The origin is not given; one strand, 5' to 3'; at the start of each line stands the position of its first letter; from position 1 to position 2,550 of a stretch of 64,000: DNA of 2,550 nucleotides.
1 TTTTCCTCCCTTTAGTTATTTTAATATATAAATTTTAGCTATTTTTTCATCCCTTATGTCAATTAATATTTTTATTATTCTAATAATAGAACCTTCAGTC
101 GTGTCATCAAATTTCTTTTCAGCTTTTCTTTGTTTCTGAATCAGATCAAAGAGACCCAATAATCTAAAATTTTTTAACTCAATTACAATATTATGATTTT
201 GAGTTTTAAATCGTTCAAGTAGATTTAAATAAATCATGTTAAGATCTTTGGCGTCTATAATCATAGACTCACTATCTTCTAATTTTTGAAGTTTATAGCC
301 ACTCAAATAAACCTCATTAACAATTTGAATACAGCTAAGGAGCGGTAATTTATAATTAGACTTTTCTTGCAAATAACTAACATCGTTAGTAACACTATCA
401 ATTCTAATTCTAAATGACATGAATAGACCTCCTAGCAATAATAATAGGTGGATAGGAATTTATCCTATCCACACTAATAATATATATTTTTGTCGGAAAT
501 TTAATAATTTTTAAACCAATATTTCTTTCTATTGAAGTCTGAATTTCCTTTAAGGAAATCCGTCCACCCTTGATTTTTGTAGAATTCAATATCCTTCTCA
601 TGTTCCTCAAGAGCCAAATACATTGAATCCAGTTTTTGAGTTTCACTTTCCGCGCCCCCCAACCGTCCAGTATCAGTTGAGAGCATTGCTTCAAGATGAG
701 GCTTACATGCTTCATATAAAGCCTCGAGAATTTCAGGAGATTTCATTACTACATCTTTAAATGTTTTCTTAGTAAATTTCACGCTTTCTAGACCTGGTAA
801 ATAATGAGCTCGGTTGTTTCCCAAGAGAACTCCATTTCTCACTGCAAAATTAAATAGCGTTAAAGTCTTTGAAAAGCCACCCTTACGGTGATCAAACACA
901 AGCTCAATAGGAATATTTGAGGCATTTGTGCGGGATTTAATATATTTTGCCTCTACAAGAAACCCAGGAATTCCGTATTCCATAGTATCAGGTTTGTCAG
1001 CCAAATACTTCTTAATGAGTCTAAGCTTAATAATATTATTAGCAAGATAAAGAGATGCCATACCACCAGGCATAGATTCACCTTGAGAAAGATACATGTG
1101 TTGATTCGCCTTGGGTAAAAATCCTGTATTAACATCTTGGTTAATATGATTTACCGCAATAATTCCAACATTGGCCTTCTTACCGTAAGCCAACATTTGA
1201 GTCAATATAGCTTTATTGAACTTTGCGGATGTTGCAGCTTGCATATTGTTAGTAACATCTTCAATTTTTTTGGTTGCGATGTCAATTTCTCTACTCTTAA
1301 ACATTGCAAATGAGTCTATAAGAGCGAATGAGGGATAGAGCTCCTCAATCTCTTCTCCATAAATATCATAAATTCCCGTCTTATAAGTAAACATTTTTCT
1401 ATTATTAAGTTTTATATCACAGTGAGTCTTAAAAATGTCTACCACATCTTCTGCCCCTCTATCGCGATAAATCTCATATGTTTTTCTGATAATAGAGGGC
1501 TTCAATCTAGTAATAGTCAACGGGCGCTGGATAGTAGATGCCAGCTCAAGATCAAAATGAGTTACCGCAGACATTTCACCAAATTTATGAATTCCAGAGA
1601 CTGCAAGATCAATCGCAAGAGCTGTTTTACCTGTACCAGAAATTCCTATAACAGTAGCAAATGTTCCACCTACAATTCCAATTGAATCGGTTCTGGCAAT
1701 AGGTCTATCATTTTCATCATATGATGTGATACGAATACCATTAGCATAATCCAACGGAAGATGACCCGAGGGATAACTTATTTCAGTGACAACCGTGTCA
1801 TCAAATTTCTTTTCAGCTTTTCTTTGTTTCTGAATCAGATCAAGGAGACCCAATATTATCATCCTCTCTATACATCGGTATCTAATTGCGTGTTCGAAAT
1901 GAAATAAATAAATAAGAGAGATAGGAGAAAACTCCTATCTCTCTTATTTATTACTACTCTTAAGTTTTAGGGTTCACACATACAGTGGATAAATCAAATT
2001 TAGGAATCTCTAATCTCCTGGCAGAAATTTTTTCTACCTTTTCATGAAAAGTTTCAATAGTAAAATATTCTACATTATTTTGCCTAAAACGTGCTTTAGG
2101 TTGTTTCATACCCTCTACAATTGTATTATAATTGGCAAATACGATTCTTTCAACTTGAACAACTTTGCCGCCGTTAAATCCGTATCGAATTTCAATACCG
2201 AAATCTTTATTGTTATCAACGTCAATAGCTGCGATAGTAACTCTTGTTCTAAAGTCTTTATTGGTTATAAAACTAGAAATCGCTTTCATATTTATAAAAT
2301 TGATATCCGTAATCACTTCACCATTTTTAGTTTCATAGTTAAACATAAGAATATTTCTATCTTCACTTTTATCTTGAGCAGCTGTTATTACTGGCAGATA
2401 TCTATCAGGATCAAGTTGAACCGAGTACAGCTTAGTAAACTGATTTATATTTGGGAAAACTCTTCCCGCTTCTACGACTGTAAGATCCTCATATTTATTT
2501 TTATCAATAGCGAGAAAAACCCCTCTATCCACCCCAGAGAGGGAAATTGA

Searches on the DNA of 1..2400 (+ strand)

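Call 8: search_dna_similar(query=window:1-2400:+, collection=phages, mode=distant)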
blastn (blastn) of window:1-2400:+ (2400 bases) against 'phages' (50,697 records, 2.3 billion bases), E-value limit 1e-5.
Records with a match: 3; places in all: 3; records where one place covers at least 80% of the query: 0.
Best place of each record, by identity: 60-80% 3.
By first word of the organism name: Bacillus 3.
By host as written in the record: Bacillus subtilis subsp. subtilis 168 2; Bacillus subtilis 1.
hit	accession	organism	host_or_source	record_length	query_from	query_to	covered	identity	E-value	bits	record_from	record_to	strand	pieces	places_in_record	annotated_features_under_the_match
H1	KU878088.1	Bacillus phage AR9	Bacillus subtilis subsp. subtilis 168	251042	1603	1682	3%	76.3%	9e-6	60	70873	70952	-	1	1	UvsX-like recombinase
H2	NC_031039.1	Bacillus phage AR9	Bacillus subtilis subsp. subtilis 168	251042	1603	1682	3%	76.3%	9e-6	60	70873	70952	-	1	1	UvsX-like recombinase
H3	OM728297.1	Bacillus phage vB_BsuM-Goe21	Bacillus subtilis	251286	1603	1682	3%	76.3%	9e-6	60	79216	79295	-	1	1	hypothetical protein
